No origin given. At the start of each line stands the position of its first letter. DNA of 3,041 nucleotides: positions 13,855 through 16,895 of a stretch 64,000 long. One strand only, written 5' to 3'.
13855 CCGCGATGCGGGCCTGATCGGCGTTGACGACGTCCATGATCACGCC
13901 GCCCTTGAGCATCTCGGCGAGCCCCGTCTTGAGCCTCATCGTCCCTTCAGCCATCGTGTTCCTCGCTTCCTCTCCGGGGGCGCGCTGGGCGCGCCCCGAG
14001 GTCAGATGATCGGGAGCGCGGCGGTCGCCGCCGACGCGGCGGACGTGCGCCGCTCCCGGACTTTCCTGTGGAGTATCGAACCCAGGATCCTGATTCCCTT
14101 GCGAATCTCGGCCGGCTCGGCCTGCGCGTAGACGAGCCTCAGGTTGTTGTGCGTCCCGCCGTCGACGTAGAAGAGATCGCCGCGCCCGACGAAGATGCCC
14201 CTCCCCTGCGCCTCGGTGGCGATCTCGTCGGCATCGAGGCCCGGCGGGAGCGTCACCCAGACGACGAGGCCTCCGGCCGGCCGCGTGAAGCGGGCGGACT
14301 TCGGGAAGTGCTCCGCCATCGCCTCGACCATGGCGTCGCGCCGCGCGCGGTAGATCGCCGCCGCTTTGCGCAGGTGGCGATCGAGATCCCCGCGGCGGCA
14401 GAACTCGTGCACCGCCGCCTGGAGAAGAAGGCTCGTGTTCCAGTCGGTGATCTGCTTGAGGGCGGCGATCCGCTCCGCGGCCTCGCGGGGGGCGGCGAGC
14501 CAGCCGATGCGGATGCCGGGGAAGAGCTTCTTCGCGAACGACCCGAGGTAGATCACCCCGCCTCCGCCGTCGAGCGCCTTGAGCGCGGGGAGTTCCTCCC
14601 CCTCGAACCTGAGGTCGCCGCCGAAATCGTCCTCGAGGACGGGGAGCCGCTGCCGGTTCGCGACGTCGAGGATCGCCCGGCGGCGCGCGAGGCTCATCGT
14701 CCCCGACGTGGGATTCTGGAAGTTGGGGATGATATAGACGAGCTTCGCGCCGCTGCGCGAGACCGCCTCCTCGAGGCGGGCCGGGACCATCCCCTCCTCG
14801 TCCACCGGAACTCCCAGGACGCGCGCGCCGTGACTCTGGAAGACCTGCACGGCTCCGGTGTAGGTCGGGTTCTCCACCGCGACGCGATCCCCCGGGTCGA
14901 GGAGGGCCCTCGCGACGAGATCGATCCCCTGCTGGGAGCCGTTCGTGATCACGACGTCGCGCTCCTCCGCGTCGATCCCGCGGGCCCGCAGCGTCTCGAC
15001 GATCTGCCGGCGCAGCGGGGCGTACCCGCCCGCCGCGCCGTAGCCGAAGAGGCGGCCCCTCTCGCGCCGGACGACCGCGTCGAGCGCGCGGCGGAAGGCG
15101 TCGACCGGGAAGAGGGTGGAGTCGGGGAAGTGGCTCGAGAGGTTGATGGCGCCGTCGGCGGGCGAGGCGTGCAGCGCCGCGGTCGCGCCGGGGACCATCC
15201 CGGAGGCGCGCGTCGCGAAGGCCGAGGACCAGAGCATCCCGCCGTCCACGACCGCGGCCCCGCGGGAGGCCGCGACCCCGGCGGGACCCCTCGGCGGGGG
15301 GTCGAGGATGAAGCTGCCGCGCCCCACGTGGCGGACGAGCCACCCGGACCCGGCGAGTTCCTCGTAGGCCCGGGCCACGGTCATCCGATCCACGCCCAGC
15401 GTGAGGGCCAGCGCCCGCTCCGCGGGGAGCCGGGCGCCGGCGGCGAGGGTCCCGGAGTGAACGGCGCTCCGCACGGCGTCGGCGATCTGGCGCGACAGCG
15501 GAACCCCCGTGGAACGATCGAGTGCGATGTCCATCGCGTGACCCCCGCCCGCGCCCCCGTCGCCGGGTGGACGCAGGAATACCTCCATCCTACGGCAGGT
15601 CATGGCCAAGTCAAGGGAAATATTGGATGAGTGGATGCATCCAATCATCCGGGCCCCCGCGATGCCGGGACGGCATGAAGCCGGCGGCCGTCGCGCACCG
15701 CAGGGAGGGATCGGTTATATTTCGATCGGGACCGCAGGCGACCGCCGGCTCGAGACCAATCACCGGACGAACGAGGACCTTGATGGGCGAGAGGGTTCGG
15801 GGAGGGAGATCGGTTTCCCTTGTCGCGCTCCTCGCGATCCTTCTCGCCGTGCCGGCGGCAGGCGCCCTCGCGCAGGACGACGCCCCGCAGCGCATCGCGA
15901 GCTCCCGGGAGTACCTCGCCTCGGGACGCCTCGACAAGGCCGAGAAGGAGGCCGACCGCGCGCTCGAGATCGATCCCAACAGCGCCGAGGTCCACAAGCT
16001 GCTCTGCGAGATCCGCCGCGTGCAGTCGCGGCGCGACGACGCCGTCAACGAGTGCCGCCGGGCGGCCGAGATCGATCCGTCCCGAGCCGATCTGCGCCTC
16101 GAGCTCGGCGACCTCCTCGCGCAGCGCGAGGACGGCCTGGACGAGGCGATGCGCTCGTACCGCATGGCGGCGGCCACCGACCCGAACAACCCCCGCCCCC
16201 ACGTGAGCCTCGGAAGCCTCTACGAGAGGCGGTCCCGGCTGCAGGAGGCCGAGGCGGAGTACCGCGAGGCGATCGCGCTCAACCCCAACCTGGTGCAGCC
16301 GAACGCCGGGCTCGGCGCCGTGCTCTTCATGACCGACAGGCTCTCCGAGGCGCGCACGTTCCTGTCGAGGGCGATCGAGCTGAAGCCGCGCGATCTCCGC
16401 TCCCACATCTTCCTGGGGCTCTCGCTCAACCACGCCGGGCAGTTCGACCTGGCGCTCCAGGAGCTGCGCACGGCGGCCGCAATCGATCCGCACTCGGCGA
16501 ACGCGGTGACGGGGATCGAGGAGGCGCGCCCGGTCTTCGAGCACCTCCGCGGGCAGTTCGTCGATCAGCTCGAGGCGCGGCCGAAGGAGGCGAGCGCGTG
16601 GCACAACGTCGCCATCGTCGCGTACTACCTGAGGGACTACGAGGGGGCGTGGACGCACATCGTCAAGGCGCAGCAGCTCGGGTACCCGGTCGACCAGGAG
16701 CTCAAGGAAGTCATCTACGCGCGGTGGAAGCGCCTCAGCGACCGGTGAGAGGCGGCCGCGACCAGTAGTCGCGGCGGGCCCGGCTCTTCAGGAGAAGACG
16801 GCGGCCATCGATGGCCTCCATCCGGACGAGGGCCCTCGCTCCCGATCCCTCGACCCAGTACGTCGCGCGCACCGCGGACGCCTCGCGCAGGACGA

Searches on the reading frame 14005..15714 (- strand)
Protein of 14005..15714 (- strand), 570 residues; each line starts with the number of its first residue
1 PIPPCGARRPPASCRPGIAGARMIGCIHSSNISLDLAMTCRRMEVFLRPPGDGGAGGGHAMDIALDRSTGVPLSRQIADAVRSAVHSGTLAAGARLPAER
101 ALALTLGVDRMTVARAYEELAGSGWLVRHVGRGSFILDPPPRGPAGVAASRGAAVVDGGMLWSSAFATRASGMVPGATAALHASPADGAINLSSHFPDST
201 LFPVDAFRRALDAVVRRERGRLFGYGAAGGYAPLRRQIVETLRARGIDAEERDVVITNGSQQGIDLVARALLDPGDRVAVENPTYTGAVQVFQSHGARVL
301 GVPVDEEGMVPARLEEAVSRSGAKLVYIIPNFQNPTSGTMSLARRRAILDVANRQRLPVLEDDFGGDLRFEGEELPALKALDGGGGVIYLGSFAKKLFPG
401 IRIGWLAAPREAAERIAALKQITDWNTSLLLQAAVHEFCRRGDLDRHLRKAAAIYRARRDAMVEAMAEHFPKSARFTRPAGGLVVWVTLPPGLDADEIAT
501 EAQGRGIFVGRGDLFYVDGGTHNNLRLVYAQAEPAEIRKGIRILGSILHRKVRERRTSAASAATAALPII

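Call 67: search_protein_families(library=pfam, proteins=[window:14005-15714:-], max_evalue=0.00001)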
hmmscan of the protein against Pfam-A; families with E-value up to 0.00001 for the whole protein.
window:14005-15714:- (570 aa): 2 families
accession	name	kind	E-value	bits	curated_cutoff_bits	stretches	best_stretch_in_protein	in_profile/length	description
PF00155.27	Aminotran_1_2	-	1.3e-30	107.2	19.7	1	201-542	17-359/361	Aminotransferase class I and II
PF00392.27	GntR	-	1.8e-17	63.1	27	1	73-136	1-64/64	Bacterial regulatory proteins, gntR family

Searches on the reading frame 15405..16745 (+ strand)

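Call 67: search_protein_families(library=pfam, proteins=[window:15405-16745:+], max_evalue=0.00001)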
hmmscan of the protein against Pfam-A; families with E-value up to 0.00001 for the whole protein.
window:15405-16745:+ (447 aa): 12 families
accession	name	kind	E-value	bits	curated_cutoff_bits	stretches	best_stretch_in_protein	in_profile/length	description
PF13414.12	TPR_11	-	2.7e-27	94.6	26.8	0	278-309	9-40/42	TPR repeat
PF07719.23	TPR_2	-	6.3e-26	88.7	27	0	266-295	4-33/34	Tetratricopeptide repeat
PF00515.34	TPR_1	-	2e-22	78.4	27.8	0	266-295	4-33/34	Tetratricopeptide repeat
PF14559.12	TPR_19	-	8.7e-19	68.1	25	0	278-330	6-58/68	Tetratricopeptide repeat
PF13428.12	TPR_14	-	2.9e-18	65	23.5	0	167-202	8-43/44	Tetratricopeptide repeat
PF13431.12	TPR_17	-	3.1e-17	61.8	24.4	0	252-284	2-34/34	Tetratricopeptide repeat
PF13432.12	TPR_16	-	6.2e-15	55.8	32.7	0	232-295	1-63/65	Tetratricopeptide repeat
PF13181.12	TPR_8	-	1.9e-14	53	25.7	0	267-295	5-33/34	Tetratricopeptide repeat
PF23914.1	TPR_CcmH_CycH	-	7.1e-11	42.6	42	0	257-356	44-146/158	Cytochrome c-type biogenesis protein H TPR domain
PF13424.12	TPR_12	-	1.9e-09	38.1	30.1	0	267-327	7-75/77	Tetratricopeptide repeat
PF13371.12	TPR_9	-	4.9e-06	26.9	35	0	238-295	4-61/73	Tetratricopeptide repeat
PF24575.1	TPR_Slam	-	7.5e-06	26.8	35.2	0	270-318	54-102/104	Surface lipoprotein assembly modifier, N-terminal TPR repeats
